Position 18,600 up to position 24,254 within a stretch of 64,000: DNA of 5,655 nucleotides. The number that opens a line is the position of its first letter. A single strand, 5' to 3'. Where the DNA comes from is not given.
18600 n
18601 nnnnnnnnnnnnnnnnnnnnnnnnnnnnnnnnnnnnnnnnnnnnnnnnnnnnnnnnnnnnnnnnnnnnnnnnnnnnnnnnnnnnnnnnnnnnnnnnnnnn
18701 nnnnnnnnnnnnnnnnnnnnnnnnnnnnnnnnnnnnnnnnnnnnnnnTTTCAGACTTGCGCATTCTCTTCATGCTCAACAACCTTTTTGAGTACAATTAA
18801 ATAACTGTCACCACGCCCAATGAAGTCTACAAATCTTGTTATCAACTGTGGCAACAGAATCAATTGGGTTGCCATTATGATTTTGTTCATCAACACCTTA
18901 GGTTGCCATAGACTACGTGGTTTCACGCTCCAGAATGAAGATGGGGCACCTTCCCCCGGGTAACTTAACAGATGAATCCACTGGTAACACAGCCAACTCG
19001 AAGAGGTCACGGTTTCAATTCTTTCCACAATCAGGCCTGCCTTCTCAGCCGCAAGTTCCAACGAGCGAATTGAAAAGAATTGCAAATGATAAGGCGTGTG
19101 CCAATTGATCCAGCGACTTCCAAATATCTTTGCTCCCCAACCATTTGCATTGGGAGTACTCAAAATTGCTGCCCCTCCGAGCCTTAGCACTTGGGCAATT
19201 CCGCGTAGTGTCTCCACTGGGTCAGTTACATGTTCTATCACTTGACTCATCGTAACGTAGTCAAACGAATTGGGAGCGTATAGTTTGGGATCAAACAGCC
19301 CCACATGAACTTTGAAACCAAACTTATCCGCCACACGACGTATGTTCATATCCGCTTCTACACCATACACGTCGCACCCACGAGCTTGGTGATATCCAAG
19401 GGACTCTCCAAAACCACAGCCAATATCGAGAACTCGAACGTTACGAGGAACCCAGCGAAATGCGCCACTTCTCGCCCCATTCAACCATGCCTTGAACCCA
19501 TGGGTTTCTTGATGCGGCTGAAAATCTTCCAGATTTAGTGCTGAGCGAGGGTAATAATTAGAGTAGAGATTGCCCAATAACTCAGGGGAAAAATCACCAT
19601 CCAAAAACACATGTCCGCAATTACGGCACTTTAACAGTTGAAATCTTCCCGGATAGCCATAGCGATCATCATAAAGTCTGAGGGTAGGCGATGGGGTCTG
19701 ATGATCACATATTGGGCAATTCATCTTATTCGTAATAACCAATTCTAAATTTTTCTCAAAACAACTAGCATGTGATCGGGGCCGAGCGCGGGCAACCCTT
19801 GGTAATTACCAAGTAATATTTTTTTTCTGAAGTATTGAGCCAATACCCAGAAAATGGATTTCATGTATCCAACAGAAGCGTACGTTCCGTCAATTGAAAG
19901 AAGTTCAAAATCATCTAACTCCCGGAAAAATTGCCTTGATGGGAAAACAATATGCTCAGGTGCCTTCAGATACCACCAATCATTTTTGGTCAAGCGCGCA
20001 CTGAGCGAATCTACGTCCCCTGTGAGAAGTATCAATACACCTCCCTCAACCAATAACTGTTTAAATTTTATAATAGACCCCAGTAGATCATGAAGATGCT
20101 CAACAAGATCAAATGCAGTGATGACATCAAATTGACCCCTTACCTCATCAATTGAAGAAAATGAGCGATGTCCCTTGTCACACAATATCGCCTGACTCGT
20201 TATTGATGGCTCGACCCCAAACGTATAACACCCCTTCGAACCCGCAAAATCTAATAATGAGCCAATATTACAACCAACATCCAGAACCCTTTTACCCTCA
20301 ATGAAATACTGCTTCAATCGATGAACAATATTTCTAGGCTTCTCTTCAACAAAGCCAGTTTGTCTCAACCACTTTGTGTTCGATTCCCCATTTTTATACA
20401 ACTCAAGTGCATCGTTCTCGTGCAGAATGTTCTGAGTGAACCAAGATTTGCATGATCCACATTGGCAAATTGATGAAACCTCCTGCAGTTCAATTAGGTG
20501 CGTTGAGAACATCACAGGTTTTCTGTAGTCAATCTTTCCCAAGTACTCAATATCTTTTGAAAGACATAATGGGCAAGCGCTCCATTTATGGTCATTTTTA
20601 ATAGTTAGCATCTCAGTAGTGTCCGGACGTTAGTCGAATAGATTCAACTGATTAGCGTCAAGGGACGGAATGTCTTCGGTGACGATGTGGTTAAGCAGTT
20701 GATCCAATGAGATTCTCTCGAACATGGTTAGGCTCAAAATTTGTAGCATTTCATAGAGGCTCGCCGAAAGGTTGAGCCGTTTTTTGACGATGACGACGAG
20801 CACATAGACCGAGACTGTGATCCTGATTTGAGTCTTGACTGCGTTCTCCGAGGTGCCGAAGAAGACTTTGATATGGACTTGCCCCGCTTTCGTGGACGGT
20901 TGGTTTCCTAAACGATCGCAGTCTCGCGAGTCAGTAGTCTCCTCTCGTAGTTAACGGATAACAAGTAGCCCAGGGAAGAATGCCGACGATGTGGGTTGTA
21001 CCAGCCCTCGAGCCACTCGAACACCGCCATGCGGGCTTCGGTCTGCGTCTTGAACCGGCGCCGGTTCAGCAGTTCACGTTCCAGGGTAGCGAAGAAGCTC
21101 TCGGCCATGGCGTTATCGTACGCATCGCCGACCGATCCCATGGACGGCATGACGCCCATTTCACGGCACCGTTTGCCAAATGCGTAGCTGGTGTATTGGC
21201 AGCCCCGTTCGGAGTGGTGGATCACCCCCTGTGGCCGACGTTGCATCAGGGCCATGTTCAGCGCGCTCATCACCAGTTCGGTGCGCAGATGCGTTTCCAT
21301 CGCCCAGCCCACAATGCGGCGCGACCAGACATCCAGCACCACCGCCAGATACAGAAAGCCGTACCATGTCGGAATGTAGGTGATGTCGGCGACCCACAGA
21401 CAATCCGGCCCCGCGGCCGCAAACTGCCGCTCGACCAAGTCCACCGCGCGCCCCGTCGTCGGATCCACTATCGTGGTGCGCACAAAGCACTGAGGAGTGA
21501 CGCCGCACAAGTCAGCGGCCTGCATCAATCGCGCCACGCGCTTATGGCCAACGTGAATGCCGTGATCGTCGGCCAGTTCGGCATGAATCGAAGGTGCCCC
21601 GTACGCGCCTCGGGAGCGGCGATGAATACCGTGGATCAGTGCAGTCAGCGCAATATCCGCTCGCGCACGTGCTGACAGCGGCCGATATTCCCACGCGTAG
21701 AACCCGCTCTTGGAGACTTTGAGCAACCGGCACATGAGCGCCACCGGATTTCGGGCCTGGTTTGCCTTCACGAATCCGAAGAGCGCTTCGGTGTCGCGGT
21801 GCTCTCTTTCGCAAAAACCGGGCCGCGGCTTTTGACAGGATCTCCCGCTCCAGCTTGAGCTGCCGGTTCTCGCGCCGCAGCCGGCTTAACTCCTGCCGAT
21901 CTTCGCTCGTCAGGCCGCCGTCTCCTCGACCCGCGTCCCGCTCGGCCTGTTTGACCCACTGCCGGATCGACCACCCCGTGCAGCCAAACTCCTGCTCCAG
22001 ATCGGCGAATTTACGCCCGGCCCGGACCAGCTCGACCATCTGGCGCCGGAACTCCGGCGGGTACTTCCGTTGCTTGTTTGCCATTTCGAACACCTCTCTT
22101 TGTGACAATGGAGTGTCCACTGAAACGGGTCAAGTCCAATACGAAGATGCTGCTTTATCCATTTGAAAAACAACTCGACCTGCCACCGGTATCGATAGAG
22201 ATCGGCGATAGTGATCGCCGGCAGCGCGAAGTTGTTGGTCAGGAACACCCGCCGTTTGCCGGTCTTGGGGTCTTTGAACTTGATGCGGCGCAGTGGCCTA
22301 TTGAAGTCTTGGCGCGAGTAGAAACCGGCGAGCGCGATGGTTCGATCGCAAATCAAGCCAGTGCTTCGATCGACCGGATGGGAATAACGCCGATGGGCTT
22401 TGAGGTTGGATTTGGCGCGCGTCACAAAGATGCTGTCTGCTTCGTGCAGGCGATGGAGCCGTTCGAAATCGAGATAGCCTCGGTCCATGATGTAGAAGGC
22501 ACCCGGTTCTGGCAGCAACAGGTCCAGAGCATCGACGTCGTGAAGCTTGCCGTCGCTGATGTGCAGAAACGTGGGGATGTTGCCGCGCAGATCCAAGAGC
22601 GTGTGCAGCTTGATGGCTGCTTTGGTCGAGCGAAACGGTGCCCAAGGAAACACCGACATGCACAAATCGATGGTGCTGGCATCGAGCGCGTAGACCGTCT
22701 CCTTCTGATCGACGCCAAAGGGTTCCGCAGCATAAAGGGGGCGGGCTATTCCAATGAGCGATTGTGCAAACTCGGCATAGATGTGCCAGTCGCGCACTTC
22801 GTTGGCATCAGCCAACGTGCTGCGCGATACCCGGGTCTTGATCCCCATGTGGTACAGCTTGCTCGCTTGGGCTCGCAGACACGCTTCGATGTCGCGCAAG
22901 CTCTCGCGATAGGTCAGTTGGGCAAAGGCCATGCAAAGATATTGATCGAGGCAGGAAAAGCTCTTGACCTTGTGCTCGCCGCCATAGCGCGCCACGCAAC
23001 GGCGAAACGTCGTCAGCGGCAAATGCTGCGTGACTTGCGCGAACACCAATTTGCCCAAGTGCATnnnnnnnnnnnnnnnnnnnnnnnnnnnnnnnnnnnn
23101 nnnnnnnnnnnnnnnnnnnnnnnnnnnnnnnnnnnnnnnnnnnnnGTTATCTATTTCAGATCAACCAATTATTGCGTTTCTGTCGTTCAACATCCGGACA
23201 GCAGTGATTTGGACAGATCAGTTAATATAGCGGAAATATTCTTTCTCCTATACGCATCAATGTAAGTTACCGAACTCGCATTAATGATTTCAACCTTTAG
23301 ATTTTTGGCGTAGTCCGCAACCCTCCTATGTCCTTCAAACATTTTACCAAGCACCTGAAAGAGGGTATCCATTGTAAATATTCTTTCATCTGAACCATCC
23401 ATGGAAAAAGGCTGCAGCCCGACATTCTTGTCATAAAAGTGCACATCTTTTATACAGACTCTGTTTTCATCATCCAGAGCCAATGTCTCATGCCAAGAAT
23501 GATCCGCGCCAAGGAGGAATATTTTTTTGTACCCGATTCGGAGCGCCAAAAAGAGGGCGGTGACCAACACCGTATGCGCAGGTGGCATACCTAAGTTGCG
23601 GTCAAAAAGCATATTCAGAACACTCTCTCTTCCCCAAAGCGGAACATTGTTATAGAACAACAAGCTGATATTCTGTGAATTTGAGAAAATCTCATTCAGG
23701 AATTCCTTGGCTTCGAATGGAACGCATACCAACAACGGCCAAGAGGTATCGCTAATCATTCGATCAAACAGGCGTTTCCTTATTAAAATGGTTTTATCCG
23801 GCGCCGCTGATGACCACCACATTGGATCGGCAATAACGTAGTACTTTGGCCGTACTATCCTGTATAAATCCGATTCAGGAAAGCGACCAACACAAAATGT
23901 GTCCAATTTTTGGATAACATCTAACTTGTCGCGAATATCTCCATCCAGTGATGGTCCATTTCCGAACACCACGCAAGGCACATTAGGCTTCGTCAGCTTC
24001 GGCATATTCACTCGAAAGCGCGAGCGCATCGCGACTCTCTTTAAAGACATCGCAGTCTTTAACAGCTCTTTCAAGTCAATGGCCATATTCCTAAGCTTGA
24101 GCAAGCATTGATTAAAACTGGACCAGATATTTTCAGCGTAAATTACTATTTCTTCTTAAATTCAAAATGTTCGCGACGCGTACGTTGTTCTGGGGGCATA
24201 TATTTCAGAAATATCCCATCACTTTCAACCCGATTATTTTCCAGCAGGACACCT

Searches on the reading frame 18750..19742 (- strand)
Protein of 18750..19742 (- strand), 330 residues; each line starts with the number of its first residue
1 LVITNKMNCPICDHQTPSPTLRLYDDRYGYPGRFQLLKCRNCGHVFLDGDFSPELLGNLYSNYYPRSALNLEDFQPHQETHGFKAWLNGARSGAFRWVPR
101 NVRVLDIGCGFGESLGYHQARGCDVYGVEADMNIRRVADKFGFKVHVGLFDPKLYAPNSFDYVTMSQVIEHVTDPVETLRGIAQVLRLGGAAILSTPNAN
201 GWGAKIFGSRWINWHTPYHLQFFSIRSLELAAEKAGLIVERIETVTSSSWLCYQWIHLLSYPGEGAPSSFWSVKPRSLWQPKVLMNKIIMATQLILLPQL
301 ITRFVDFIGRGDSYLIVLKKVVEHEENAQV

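Call 32: search_protein_families(library=pfam, proteins=[window:18750-19742:-], max_evalue=0.0001)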
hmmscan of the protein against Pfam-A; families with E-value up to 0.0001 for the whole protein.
window:18750-19742:- (330 aa): 6 families
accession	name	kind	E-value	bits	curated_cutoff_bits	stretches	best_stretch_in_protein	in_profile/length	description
PF13489.12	Methyltransf_23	-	4.4e-21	75.7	27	1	99-239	21-161/164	Methyltransferase domain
PF07021.18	MetW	-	5.2e-14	52.8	21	1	96-204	9-117/193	Methionine biosynthesis protein MetW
PF08241.18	Methyltransf_11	-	6.4e-14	52.8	21.2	1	105-193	1-94/95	Methyltransferase domain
PF08242.18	Methyltransf_12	-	3e-10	41.1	30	1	105-190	1-96/98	Methyltransferase domain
PF13649.12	Methyltransf_25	-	3.3e-09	37.8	27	1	104-190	1-97/97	Methyltransferase domain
PF13847.12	Methyltransf_31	-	6e-09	36.2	27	1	101-199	4-114/145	Methyltransferase domain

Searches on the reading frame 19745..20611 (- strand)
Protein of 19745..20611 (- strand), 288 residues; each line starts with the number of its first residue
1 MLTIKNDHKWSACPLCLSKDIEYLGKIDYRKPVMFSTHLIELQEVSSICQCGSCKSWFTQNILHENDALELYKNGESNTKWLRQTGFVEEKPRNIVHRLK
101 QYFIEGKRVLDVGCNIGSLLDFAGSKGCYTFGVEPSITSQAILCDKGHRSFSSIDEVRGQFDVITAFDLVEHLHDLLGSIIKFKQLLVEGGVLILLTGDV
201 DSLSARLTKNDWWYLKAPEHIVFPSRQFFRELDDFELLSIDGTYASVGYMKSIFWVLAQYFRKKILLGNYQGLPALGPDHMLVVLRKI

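Call 32: search_protein_families(library=pfam, proteins=[window:19745-20611:-], max_evalue=0.0001)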
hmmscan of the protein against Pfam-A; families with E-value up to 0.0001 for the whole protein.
window:19745-20611:- (288 aa): 2 families
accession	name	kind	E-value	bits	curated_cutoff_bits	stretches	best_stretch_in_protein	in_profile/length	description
PF13489.12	Methyltransf_23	-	5.9e-21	75.3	27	1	87-231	4-152/164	Methyltransferase domain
PF08242.18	Methyltransf_12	-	8.7e-07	30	30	1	110-193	1-98/98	Methyltransferase domain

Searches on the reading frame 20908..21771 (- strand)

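Call 32: search_protein_families(library=pfam, proteins=[window:20908-21771:-], max_evalue=0.0001)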
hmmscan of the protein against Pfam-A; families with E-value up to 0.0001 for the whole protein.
window:20908-21771:- (287 aa): 4 families
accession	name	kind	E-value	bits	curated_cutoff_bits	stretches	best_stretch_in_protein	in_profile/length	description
PF00665.32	rve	-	4.1e-21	75.6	32.6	1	122-216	4-101/102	Integrase core domain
PF13276.12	HTH_21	-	6.6e-18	65.1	28.1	1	41-93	5-57/60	HTH-like domain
PF13683.12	rve_3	-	3.3e-15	56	26.5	1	206-270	2-65/67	Integrase core domain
PF13333.12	rve_2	-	3e-09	37.3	22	1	224-280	1-56/56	Integrase core domain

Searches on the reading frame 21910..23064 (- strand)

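Call 32: search_protein_families(library=pfam, proteins=[window:21910-23064:-], max_evalue=0.0001)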
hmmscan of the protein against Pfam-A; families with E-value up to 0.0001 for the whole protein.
window:21910-23064:- (384 aa): 2 families
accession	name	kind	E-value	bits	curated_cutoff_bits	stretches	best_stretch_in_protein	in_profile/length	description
PF14294.11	DUF4372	-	2.2e-33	114.7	25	1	4-76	2-74/74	Domain of unknown function (DUF4372)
PF01609.27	DDE_Tnp_1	-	3.7e-26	92.6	23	1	120-310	2-177/200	Transposase DDE domain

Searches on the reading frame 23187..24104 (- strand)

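Call 32: search_protein_families(library=pfam, proteins=[window:23187-24104:-], max_evalue=0.0001)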
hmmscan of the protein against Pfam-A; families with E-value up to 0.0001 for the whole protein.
window:23187-24104:- (305 aa): 1 family
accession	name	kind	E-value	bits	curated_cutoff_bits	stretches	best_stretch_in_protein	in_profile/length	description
PF01973.23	MptE-like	-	1.9e-07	31.5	34.6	0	173-206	137-170/171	6-hydroxymethylpterin diphosphokinase MptE-like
